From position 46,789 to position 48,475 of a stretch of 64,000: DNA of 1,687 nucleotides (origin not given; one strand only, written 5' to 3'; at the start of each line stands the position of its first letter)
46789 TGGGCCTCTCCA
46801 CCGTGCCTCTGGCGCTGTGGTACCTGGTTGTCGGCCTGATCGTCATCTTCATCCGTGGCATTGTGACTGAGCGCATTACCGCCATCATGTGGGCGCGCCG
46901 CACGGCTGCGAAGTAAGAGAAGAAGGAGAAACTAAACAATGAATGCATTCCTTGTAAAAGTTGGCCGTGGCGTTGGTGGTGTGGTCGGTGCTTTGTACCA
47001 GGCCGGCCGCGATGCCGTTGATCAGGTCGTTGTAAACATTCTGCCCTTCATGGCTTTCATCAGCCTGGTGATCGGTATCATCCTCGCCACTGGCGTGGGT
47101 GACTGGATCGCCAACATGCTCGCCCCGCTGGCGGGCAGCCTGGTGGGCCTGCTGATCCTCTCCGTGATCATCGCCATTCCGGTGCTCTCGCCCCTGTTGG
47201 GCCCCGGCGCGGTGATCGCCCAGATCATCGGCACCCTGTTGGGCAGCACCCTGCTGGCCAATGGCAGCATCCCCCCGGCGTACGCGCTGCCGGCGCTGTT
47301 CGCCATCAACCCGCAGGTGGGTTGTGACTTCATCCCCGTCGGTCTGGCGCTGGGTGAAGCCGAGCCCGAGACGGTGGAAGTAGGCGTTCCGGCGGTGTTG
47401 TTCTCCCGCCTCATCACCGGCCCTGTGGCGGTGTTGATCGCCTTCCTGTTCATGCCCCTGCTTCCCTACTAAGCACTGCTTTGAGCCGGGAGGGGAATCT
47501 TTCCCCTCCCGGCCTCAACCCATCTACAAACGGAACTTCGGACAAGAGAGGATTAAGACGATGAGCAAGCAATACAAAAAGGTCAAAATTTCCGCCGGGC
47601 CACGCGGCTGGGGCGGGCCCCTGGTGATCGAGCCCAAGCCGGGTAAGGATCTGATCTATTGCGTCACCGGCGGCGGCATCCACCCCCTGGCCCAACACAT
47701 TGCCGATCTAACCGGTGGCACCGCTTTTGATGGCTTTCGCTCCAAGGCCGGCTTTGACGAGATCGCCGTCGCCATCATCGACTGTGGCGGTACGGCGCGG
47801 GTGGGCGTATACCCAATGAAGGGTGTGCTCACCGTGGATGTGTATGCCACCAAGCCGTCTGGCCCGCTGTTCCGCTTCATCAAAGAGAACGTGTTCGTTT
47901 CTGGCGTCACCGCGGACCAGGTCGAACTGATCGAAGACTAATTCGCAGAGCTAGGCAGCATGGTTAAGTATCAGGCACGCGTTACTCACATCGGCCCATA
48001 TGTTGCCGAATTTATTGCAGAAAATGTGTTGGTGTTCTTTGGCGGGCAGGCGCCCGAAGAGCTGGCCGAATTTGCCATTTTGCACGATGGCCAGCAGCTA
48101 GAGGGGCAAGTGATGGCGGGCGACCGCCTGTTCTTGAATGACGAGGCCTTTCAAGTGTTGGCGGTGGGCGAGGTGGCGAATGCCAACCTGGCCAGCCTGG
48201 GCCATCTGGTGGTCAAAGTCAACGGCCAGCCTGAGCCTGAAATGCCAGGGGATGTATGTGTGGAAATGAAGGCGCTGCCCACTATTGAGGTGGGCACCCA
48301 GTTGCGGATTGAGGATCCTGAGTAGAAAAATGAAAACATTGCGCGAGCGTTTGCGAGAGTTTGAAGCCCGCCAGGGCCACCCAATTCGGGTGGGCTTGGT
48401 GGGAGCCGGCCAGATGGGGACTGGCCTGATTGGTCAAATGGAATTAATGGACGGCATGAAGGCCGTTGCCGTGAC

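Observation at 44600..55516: Glucitol-family PTS operon without srlD that carries an embedded TPP-dependent E1ab/E2 module between the sugar genes and ptsI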

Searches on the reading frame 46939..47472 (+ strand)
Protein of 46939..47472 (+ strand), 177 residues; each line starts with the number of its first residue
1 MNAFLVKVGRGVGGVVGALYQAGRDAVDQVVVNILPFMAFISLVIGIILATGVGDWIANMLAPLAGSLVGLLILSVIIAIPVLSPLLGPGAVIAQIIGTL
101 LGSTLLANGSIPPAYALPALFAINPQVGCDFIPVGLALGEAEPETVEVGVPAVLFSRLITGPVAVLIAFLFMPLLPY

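Call 3: search_protein_families(library=pfam, proteins=[window:46939-47472:+])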
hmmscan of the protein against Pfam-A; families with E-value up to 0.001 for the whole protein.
window:46939-47472:+ (177 aa): 3 families
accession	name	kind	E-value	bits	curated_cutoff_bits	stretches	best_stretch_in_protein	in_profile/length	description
PF07663.16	EIIBC-GUT_C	-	1.7e-42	143.9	25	1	83-171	1-88/93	Sorbitol phosphotransferase enzyme II C-terminus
PF03612.19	EIIBC-GUT_N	-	4.2e-05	23.8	22.8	1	3-28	159-184/184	Sorbitol phosphotransferase enzyme II N-terminus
PF07670.19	Gate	-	0.00022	22.1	29.6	1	31-106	1-70/104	Nucleoside recognition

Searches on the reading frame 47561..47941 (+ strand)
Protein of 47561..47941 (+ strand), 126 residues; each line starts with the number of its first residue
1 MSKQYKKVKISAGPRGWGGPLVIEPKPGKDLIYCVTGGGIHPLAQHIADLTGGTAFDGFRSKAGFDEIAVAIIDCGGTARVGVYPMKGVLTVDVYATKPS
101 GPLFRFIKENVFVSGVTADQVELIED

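Call 3: search_protein_families(library=pfam, proteins=[window:47561-47941:+])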
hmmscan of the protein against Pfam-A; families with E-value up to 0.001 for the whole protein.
window:47561-47941:+ (126 aa): 1 family
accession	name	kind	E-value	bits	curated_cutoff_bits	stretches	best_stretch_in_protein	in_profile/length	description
PF03612.19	EIIBC-GUT_N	-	1.4e-47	162.3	22.8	1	7-125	1-119/184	Sorbitol phosphotransferase enzyme II N-terminus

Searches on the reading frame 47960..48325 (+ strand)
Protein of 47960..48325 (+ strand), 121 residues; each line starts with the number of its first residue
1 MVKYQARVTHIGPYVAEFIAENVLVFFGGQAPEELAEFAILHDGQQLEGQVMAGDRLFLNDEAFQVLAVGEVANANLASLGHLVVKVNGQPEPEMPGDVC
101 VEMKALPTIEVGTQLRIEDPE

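Call 3: search_protein_families(library=pfam, proteins=[window:47960-48325:+])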
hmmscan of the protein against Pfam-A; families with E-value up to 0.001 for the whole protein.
window:47960-48325:+ (121 aa): 1 family
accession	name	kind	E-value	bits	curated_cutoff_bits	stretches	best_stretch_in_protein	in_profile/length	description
PF03829.18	PTSIIA_gutA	-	4.5e-35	120.4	25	1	3-114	1-112/113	PTS system glucitol/sorbitol-specific IIA component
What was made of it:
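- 47960..48325 (+): Gut-family PTS IIA (SrlB-like). PTSIIA_gutA 4.5e-35 (call 3)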
